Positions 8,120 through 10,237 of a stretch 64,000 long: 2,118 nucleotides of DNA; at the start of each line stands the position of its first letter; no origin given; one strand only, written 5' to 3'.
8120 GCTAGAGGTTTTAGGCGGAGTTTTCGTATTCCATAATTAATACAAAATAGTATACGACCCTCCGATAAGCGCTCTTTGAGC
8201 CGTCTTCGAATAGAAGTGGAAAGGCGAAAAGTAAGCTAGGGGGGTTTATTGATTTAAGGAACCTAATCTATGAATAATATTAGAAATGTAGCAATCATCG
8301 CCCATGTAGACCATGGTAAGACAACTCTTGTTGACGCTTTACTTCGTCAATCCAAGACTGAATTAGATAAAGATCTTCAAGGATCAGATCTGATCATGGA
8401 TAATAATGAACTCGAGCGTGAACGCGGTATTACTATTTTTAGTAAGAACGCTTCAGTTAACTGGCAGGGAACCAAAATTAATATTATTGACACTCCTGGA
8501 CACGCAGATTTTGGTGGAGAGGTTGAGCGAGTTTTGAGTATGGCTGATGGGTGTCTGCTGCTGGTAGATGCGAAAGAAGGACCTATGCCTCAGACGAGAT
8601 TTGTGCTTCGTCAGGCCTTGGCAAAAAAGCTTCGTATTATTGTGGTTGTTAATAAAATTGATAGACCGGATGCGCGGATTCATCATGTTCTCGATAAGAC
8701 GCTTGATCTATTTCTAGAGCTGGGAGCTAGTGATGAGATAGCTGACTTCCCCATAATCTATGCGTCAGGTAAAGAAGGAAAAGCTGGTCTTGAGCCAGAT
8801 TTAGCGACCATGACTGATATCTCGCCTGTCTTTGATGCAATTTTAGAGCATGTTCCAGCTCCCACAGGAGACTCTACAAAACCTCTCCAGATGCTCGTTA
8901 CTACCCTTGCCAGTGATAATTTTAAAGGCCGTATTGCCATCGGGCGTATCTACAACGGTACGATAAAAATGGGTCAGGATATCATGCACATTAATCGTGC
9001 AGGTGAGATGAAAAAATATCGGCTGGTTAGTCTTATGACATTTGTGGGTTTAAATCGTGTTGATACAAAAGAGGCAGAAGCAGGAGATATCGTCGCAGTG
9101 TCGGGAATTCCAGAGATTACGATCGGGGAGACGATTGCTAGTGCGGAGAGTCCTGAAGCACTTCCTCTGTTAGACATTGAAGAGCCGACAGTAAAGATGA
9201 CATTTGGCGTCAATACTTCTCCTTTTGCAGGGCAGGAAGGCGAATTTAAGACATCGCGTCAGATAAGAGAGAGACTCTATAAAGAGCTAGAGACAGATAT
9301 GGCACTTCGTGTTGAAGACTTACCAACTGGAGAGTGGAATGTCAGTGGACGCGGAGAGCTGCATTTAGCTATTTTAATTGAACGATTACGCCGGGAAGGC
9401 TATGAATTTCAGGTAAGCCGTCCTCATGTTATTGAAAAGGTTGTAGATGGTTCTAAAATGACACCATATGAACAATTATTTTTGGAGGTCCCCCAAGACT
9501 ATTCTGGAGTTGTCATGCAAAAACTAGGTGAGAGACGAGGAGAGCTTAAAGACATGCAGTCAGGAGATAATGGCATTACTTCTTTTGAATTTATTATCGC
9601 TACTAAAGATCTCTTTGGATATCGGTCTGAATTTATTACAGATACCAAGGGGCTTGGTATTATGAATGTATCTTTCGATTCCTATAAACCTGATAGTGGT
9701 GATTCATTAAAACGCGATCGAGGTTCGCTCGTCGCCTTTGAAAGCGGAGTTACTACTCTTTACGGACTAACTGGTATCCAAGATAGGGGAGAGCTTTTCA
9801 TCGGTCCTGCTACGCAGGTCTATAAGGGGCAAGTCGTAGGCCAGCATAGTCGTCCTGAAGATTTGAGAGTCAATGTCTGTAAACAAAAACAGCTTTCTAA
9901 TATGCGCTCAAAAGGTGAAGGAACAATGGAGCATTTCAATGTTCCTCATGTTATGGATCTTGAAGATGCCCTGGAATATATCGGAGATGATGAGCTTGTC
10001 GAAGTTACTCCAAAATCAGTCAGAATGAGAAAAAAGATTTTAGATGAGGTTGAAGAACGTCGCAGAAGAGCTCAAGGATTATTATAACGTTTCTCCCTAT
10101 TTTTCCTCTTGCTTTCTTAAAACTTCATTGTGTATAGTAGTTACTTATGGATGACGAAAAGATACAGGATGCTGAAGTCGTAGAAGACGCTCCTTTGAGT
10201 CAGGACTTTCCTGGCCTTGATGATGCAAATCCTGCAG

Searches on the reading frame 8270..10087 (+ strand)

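Call 57: search_protein_families(library=pfam, proteins=[window:8270-10087:+], max_evalue=0.0001)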
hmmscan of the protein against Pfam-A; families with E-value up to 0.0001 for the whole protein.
window:8270-10087:+ (605 aa): 7 families
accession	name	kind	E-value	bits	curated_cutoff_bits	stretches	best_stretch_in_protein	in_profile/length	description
PF00009.33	GTP_EFTU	-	1.5e-57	194.7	26.5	1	3-196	2-187/188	Elongation factor Tu GTP binding domain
PF21018.2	BipA_C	-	2.7e-43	146.6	23.8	1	484-593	1-110/110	TypA/BipA C-terminal domain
PF00679.30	EFG_C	-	5.8e-18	65.2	27.9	1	399-478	5-84/89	Elongation factor G C-terminus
PF03144.31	GTP_EFTU_D2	-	8.3e-13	49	30.3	1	220-290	1-73/73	Elongation factor Tu domain 2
PF22042.2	EF-G_D2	-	7.1e-12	45.7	27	1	206-290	2-82/84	Elongation factor G domain 2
PF01926.29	MMR_HSR1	-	5.5e-08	33.4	21.9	1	7-129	2-113/113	50S ribosome-binding GTPase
PF14492.12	EFG_III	-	1.2e-06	28.9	27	1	330-382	19-73/75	Elongation Factor G, domain III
